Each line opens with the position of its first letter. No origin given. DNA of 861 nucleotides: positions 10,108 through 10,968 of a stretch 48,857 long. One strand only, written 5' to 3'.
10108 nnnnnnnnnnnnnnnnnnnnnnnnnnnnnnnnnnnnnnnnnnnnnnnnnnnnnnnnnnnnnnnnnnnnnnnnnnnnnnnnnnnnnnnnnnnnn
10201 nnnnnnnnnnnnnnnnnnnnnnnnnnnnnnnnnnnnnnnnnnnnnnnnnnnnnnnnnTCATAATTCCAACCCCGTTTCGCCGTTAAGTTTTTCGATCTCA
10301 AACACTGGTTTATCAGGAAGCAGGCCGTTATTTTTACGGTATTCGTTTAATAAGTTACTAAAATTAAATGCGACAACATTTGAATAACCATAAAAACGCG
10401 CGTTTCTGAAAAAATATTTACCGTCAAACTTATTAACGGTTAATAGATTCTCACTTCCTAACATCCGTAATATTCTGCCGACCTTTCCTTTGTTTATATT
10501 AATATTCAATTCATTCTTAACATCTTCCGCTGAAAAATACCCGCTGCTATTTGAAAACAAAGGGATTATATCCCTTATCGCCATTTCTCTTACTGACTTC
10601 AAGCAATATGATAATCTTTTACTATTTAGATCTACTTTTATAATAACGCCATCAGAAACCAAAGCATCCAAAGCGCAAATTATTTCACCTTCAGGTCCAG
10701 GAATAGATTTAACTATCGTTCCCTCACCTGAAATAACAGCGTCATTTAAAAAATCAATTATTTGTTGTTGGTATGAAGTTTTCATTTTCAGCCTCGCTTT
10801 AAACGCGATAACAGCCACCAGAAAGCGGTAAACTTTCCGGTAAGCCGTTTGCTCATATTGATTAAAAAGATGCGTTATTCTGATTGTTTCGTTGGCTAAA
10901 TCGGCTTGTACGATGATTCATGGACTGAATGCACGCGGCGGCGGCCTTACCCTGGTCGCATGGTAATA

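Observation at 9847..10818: AT-rich accessory block in the leftward early operon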

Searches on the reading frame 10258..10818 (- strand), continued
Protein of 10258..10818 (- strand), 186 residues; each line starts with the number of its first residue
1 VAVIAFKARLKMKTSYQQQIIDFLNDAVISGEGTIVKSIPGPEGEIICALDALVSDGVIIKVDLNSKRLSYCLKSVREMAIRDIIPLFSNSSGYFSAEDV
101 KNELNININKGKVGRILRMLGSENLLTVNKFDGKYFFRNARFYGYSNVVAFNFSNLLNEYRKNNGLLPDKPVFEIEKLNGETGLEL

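Call 64: search_protein_families(library=phrogs, proteins=[P0019, P0021, P0024, P0027, P0018], max_evalue=0.1)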
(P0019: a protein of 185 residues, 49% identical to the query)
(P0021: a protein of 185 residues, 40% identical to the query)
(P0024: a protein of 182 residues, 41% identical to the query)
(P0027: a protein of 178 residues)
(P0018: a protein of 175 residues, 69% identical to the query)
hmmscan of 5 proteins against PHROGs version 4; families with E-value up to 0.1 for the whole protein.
P0019 (185 aa): 3 families
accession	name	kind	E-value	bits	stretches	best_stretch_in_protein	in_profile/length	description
phrog_1687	-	transcription regulation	2.7e-10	41.4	1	6-164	4-153/162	MarR family transcrition regulator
phrog_142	-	moron, auxiliary metabolic gene and host takeover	0.00044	21.3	0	93-141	27-75/116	Ren-like exclusion protein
phrog_36136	-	unknown function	0.018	15.3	1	55-138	258-341/411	-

P0021 (185 aa): 3 families
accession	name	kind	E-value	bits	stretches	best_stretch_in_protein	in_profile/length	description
phrog_1687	-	transcription regulation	9.6e-09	36.4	1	5-164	3-153/162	MarR family transcrition regulator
phrog_142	-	moron, auxiliary metabolic gene and host takeover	0.0021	19.1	0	95-141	29-75/116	Ren-like exclusion protein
phrog_37263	-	unknown function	0.07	14.2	1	59-134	61-133/175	-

P0024 (182 aa): 2 families
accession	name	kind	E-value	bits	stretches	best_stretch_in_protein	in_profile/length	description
phrog_1687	-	transcription regulation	9.9e-07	29.9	1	8-164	6-153/162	MarR family transcrition regulator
phrog_142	-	moron, auxiliary metabolic gene and host takeover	0.0047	18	0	90-142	24-76/116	Ren-like exclusion protein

P0027 (178 aa): 6 families
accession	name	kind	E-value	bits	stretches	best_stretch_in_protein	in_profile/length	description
phrog_1687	-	transcription regulation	1e-17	65.6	1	8-156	6-153/162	MarR family transcrition regulator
phrog_19053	-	unknown function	1e-07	32.9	1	36-153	125-243/246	-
phrog_2440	-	transcription regulation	1.9e-05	25.5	1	8-61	32-86/126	transcriptional regulator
phrog_142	-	moron, auxiliary metabolic gene and host takeover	0.00042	21.4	0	4-66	12-72/116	Ren-like exclusion protein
phrog_1123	-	unknown function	0.015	16.1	0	73-119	34-81/112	-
phrog_11376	-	unknown function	0.095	13.9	0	2-121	2-95/134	-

P0018 (175 aa): 1 family
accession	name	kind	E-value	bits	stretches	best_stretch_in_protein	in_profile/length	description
phrog_1687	-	transcription regulation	0.00018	22.5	1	5-154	3-153/162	MarR family transcrition regulator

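Call 71: find_homologous_proteins(query=P0027, max_evalue=0.01)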
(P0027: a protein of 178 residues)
Query P0027 (178 aa): 2 proteins with E <= 0.01 among 10 candidates.
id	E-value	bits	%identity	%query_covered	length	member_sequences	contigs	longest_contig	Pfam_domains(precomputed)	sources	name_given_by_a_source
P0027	3.6e-115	400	100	100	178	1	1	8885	-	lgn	-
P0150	7.2e-77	275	65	100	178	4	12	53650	-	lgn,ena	-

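Call 72: find_encoding_contigs(protein=P0150, flank=9000, max_places=3)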
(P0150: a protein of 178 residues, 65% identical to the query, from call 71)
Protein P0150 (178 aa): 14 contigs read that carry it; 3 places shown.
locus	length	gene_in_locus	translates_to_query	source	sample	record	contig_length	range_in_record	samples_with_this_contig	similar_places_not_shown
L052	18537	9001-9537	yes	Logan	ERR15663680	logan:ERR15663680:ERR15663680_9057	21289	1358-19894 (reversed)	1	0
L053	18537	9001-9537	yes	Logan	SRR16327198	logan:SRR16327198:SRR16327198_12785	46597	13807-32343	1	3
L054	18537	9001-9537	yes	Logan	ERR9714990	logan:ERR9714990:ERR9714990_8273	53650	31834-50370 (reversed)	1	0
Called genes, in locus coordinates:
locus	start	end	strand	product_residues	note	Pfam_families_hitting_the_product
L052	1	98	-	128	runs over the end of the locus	-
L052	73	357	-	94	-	-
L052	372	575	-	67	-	-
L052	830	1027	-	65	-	-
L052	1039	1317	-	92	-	-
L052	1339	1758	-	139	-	PF00436:SSB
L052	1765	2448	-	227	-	PF04404:ERF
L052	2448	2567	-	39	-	-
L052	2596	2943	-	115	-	-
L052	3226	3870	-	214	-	PF13560:HTH_31 (faint), PF01381:HTH_3, PF00717:Peptidase_S24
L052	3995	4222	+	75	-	PF01381:HTH_3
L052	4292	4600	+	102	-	-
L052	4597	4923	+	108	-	-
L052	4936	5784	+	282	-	PF13730:HTH_36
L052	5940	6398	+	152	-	-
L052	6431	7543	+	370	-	-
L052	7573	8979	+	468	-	PF00772:DnaB, PF03796:DnaB_C, PF06745:ATPase (weak), PF13481:AAA_25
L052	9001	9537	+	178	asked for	-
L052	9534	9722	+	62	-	-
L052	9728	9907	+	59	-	-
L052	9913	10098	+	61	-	-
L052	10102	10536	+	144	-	PF05772:NinB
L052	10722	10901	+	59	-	-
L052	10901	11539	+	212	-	-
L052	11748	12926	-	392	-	PF13356:Arm-DNA-bind_3, PF22022:Phage_int_M (weak), PF00589:Phage_integrase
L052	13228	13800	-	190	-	PF02413:Caudo_TAP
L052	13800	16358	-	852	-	PF03406:Phage_fiber_2, PF07484:Collar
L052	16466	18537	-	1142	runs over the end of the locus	?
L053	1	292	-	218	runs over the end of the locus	-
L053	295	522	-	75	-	-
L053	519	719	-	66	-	-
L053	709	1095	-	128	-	-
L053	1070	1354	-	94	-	-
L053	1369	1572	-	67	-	-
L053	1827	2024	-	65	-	-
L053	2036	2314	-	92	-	-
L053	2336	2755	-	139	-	PF00436:SSB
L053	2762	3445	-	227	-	PF04404:ERF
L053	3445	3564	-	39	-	-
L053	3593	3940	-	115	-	-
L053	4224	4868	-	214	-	PF13560:HTH_31 (faint), PF01381:HTH_3, PF00717:Peptidase_S24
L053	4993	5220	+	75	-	PF01381:HTH_3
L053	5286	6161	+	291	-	-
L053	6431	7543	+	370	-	-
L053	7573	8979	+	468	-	PF00772:DnaB, PF03796:DnaB_C, PF06745:ATPase (weak), PF13481:AAA_25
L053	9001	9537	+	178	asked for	-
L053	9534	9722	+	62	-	-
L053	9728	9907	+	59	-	-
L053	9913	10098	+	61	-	-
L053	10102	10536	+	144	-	PF05772:NinB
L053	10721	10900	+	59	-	-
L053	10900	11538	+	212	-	-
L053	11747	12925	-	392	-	PF13356:Arm-DNA-bind_3, PF22022:Phage_int_M (weak), PF00589:Phage_integrase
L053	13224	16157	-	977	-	PF27308:XkdV_N (faint), PF13884:Peptidase_S74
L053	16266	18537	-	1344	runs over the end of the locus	PF24801:FNIII-A_GpJ, PF13550:Phage-tail_3, PF24421:Ig_J, PF24489:Ig_J_second, PF09327:Phage_Tail_Tip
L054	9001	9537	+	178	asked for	-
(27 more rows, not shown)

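Call 89: search_protein_families(library=pfam, proteins=[L052:6431-7543:+, L053:5286-6161:+, L052:5940-6398:+], max_evalue=0.01)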
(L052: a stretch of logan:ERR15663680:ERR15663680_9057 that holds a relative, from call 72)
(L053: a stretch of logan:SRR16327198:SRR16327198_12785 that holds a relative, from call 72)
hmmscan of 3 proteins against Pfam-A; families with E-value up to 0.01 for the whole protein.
L052:6431-7543:+ (370 aa): 8 families
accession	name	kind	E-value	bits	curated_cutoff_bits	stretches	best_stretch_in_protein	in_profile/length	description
PF13412.12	HTH_24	-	0.00044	20.2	21.9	1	16-48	15-47/48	Winged helix-turn-helix DNA-binding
PF08281.18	Sigma70_r4_2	-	0.0006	19.9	25.7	1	18-38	26-46/54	Sigma-70, region 4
PF13384.12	HTH_23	-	0.00063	19.9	24.6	1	16-37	15-36/50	Homeodomain-like domain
PF00149.33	Metallophos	-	0.0014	19.6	21.5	1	146-313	15-156/191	Calcineurin-like phosphoesterase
PF13518.12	HTH_28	-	0.002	18.6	25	1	17-37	11-31/52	Helix-turn-helix domain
PF04545.22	Sigma70_r4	-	0.0046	16.9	24.1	1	17-39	19-44/50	Sigma-70, region 4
PF02796.21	HTH_7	-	0.0069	16.9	23.8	0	15-35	18-38/45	Helix-turn-helix domain of resolvase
PF13730.12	HTH_36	-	0.0088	16.3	25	0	16-48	20-55/55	Helix-turn-helix domain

L053:5286-6161:+ (291 aa): 0 families

L052:5940-6398:+ (152 aa): 2 families
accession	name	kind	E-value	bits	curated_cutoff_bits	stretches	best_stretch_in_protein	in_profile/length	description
PF04480.18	DUF559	-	2.5e-05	24.5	20.6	1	88-145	28-84/109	Protein of unknown function (DUF559)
PF18741.7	MTES_1575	-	8.4e-05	23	38.2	1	91-149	12-76/96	REase_MTES_1575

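Call 97: find_related_loci(query=P0027, collection=viral_contigs, flank=6000)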
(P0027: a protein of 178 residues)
Query P0027 (178 aa) in viral_contigs; peptide patterns used: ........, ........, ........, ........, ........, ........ (x = any residue, [..] = any of these).
83 stretches matched a pattern, but none encodes a relative of the query by tblastn (E <= 1e-3).

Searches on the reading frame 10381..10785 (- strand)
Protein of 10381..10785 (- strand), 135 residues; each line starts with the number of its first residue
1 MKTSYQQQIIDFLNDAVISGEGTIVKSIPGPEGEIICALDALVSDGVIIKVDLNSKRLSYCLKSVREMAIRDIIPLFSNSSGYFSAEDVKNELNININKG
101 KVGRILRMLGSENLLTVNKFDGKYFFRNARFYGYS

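Call 96: find_related_loci(query=window:10381-10785:-, collection=genome_contigs, flank=6000)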
Query window:10381-10785:- (135 aa) in genome_contigs; peptide patterns used: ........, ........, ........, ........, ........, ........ (x = any residue, [..] = any of these).
173 stretches matched a pattern, but none encodes a relative of the query by tblastn (E <= 1e-3).
